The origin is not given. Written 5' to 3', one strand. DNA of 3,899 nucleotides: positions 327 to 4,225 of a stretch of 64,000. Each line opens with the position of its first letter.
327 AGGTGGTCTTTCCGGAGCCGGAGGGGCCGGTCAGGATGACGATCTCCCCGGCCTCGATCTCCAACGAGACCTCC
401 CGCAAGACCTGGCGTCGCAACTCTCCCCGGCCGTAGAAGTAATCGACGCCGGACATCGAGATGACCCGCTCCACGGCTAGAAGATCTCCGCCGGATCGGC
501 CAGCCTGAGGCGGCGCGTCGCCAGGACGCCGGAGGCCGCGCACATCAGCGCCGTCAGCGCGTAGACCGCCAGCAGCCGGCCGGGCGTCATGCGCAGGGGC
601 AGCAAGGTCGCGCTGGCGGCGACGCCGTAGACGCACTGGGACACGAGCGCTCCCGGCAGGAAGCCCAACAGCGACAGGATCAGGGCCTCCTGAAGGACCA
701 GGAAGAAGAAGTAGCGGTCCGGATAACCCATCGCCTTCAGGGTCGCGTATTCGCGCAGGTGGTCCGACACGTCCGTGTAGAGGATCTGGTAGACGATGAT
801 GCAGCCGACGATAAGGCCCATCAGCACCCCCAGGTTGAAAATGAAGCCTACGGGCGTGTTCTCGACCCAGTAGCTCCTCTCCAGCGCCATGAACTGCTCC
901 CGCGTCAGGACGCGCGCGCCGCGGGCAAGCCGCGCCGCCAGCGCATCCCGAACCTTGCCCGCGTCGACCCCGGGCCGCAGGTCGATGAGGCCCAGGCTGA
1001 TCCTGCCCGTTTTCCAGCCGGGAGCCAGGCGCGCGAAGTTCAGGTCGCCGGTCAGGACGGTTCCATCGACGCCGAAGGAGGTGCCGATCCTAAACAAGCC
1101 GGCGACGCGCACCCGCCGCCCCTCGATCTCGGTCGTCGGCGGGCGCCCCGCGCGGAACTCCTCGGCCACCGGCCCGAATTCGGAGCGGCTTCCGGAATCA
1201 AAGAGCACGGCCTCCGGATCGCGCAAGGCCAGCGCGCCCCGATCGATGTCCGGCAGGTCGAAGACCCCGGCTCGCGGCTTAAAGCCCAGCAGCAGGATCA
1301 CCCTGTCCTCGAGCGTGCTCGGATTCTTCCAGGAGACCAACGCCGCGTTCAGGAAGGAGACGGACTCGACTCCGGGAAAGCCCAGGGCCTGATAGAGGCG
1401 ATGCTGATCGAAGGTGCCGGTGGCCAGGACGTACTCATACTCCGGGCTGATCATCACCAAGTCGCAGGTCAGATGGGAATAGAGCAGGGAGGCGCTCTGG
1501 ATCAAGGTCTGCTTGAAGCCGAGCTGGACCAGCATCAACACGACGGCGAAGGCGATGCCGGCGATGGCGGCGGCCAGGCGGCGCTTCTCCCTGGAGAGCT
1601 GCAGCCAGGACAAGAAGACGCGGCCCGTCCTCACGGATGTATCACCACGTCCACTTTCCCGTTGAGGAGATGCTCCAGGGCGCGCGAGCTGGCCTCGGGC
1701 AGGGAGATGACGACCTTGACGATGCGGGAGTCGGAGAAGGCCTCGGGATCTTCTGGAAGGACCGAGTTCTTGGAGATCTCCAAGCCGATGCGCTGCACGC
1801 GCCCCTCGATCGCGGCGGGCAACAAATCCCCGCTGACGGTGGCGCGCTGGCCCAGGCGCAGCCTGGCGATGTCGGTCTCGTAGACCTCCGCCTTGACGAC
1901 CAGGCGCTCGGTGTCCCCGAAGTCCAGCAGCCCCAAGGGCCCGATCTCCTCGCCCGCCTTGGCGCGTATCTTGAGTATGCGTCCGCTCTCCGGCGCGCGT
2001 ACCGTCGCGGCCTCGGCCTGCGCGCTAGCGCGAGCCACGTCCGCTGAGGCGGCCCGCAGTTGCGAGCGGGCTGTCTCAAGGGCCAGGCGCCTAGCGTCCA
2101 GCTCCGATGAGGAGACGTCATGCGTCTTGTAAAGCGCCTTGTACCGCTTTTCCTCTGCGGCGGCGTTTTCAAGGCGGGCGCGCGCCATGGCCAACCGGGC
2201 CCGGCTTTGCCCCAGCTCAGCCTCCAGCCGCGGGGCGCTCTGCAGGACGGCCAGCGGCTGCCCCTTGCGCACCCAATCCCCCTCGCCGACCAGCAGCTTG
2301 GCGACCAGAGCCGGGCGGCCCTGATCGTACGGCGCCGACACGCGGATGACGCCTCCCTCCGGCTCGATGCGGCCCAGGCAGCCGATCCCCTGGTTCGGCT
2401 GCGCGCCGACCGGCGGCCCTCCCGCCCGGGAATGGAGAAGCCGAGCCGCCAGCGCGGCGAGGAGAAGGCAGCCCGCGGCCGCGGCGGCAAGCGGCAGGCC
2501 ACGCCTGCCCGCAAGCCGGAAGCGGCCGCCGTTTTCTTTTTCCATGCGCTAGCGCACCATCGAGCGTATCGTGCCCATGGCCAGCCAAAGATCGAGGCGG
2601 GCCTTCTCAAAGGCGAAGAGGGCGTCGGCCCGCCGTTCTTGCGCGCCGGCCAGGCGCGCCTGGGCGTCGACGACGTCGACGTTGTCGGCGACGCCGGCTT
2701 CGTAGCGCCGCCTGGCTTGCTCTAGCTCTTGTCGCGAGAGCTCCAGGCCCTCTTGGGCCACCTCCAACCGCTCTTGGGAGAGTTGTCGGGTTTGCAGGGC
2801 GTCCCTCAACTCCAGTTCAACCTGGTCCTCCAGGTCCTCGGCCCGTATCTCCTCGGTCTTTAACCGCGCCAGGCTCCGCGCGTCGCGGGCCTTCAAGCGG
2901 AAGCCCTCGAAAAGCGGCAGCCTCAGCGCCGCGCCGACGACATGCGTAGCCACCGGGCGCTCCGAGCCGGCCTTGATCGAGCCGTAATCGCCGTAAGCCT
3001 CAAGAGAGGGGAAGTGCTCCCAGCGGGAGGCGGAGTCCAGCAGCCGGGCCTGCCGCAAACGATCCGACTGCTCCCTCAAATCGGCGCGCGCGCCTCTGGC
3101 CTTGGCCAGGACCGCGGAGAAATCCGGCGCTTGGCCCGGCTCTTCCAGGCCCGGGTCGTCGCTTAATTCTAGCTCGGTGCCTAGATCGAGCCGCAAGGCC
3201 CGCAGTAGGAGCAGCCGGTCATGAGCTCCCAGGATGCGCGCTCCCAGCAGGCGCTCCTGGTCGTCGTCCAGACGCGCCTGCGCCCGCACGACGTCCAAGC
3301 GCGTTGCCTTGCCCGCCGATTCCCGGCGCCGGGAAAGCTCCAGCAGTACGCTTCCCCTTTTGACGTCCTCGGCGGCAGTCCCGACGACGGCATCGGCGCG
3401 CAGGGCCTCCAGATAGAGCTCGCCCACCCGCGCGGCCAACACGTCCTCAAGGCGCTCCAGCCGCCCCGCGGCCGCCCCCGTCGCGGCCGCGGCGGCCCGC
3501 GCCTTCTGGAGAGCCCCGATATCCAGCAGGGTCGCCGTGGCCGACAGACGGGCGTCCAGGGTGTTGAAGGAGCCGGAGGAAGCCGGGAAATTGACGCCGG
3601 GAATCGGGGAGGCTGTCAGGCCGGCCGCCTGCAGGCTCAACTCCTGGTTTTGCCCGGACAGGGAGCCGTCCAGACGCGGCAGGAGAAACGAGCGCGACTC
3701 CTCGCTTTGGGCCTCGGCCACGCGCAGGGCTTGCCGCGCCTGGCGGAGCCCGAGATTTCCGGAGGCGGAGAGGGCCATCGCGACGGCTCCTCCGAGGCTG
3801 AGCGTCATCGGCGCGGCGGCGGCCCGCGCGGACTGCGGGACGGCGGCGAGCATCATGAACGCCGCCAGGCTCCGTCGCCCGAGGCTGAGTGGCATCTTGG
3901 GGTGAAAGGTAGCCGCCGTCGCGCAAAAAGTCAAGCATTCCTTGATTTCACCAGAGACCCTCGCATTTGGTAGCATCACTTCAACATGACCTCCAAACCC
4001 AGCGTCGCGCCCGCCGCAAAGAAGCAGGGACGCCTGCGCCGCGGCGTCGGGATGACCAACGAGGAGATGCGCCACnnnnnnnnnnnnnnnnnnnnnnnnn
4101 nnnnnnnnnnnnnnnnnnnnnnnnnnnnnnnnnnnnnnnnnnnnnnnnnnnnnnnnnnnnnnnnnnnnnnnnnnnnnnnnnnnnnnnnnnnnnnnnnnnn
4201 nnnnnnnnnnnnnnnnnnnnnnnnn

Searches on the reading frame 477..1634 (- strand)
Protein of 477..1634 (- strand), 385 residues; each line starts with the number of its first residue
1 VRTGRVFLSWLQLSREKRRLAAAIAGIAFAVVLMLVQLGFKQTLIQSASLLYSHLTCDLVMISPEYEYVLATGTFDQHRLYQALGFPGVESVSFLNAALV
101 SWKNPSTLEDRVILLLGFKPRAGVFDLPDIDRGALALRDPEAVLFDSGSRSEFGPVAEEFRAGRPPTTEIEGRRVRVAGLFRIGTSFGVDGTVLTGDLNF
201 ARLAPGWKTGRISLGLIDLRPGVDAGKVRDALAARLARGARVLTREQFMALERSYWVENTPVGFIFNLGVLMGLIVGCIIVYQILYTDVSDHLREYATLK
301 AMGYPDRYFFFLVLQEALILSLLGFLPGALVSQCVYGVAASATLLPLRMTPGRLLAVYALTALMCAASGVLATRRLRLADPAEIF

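Call 65: search_protein_families(library=pfam, proteins=[window:477-1634:-], max_evalue=0.00001)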
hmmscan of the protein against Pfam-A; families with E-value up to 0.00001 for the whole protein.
window:477-1634:- (385 aa): 1 family
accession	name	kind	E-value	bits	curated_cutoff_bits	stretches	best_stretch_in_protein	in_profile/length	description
PF02687.27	FtsX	-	4.5e-15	56.2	25.5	1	270-377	4-116/120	FtsX-like permease C-terminal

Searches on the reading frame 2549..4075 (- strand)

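Call 65: search_protein_families(library=pfam, proteins=[window:2549-4075:-], max_evalue=0.00001)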
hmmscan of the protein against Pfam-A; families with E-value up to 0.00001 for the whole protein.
window:2549-4075:- (508 aa): 1 family
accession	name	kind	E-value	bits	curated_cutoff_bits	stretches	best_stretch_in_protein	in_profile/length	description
PF02321.23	OEP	-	3.7e-38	131.7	22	2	322-500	4-186/187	Outer membrane efflux protein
